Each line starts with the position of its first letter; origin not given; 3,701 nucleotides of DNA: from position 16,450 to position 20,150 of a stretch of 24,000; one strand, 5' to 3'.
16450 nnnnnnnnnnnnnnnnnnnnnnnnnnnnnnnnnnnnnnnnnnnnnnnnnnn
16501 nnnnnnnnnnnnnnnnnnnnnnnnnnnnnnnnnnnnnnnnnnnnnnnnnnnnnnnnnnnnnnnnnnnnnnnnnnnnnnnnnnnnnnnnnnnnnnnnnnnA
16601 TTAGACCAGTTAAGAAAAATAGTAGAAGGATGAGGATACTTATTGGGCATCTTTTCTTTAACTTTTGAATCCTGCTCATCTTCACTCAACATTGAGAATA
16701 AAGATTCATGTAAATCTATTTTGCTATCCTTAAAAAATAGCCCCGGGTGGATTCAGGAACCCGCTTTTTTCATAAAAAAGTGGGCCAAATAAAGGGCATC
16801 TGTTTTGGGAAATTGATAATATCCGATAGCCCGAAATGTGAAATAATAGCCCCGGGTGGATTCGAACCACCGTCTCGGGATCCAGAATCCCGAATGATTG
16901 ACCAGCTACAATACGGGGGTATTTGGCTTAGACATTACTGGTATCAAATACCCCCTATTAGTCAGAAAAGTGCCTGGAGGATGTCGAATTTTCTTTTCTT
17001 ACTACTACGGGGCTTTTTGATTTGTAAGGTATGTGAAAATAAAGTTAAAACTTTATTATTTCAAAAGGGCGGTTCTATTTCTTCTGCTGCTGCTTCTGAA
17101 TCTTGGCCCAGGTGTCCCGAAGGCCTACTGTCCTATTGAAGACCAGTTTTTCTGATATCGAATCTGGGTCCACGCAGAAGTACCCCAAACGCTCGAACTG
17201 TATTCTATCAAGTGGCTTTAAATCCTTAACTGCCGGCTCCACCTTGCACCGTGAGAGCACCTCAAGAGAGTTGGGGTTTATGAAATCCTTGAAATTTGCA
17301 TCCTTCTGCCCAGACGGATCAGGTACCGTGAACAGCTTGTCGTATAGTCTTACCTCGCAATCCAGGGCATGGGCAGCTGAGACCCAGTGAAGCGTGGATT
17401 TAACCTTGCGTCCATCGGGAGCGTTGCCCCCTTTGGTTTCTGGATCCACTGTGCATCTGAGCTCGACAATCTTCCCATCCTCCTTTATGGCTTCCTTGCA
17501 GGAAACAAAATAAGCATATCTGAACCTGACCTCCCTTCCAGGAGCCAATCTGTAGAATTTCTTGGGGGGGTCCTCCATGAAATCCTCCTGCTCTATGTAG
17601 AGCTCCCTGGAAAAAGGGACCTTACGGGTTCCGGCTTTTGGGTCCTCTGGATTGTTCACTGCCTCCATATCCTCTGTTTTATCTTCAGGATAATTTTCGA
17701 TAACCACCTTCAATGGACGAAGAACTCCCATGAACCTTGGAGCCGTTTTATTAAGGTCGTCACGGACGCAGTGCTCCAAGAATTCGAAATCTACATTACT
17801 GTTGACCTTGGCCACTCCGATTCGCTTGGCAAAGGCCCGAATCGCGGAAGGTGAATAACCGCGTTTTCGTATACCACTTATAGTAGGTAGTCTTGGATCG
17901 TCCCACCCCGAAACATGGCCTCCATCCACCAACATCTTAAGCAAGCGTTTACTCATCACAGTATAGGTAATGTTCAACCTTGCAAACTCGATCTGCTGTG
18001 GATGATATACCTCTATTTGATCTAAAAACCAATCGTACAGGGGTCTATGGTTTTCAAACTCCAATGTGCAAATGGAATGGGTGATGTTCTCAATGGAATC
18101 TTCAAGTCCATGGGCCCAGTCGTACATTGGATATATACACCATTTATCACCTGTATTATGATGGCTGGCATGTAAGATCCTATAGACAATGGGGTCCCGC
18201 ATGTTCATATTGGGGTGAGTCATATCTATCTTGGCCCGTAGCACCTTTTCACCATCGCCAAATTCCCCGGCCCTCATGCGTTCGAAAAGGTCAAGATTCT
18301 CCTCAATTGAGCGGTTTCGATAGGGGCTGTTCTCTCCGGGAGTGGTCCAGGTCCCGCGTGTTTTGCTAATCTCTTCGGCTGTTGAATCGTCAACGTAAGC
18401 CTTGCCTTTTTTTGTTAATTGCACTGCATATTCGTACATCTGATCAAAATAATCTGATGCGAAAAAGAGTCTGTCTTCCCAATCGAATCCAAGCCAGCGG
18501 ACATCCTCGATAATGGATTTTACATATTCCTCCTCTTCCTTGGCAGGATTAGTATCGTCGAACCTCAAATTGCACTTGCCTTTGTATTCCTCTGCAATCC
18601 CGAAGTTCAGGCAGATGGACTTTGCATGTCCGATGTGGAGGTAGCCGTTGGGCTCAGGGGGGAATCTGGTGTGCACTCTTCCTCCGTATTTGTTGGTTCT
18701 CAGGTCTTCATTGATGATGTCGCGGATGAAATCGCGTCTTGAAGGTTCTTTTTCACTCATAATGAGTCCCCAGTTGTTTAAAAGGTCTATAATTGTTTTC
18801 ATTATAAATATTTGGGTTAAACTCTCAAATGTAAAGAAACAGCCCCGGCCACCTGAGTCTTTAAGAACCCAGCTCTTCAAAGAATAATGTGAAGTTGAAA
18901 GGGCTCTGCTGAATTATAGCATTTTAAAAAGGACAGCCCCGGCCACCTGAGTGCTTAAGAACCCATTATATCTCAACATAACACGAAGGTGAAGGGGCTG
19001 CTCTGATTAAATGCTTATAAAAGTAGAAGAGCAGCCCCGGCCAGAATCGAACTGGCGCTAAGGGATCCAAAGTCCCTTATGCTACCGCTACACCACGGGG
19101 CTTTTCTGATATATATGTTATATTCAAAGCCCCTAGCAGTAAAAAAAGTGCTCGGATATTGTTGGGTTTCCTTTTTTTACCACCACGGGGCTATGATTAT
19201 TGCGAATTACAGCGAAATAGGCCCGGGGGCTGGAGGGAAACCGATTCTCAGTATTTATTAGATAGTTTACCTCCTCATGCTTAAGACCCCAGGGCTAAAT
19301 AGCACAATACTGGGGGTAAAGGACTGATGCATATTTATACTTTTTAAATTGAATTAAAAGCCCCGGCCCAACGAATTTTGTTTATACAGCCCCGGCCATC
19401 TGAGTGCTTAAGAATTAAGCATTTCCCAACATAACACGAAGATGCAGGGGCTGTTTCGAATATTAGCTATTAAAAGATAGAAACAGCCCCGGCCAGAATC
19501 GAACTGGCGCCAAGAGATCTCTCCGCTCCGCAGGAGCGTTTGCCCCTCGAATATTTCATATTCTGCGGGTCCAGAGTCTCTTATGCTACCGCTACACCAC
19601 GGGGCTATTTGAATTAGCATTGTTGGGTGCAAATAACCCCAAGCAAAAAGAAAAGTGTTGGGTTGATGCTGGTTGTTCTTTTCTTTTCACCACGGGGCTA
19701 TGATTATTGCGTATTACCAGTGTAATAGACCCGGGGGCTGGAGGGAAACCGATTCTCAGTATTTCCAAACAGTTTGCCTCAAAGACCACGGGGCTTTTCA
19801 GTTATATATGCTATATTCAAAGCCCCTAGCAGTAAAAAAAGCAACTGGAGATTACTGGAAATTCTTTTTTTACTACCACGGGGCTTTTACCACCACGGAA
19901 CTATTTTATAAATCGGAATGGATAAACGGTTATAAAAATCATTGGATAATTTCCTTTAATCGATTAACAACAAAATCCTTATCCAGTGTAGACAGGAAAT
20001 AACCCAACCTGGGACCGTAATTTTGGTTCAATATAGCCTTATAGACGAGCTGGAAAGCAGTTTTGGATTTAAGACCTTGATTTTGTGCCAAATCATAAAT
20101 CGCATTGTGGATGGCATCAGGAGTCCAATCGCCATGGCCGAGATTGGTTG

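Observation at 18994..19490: Covarying 11-bp hairpins join each tRNA-Gln 3' end to the start of the next A element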

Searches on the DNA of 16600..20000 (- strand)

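Call 13: search_rna_families(source=window, start=16600, end=20000, threshold=evalue, max_evalue=10, show_alignments=4)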
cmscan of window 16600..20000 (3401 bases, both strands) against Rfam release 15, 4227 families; matches with E-value up to 10: 7.
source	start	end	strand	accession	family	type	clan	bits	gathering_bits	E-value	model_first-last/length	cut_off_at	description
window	19032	19102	-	RF00005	tRNA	Gene; tRNA;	CL00001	63.2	29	1.3e-12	1-71/71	no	tRNA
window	19484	19606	-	RF00005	tRNA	Gene; tRNA;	CL00001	48.7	29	1.2e-08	1-71/71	no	tRNA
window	16847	16920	-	RF00005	tRNA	Gene; tRNA;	CL00001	48.1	29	1.8e-08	1-71/71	no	tRNA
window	19822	19884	+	RF03890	mir-B8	Gene; miRNA;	-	22.3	90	2.9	1-67/67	no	mir-B8 microRNA precursor family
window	19189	19232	+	RF02476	GlsR7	Gene; snRNA; snoRNA; CD-box;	-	18.7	75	0.7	1-59/59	no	Small nucleolar RNA GlsR7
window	19082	19156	-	RF02608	AbsR11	Gene; sRNA;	-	14.8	158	7.2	1-200/200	no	Acinetobacter sRNA 11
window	16672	16713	+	RF00180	REN-SRE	Cis-reg;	-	14.5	41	4.6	1-37/37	no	Renin stability regulatory element (REN-SRE)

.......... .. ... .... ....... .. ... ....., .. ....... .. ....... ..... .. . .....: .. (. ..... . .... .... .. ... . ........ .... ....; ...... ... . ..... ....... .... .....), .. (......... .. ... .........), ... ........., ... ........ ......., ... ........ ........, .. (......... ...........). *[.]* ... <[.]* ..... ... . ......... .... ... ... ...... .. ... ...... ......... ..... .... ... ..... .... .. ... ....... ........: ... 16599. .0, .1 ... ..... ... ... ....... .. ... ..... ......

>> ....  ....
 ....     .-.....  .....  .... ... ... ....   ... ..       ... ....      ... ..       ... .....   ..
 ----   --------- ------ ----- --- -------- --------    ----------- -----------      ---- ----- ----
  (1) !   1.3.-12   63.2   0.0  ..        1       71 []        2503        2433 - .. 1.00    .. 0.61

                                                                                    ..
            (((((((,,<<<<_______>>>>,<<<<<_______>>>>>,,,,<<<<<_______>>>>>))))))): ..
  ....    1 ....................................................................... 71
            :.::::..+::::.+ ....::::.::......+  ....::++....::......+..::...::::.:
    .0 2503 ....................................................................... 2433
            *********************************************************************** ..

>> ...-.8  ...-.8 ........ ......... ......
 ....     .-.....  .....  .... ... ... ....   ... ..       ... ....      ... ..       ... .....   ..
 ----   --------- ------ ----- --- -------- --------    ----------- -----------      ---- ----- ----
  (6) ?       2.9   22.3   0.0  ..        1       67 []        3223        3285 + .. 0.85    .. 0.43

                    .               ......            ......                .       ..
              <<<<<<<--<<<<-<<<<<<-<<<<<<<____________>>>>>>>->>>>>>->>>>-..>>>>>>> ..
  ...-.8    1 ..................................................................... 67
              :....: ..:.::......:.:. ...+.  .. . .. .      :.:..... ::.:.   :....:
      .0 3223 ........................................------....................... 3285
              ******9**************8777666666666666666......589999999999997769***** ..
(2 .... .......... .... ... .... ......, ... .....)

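Call 59: search_dna_similar(query=window:18830-19900:-, collection=plasmids, mode=distant, max_rows=10)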
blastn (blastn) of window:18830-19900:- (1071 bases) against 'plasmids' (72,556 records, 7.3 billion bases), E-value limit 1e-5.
No match.
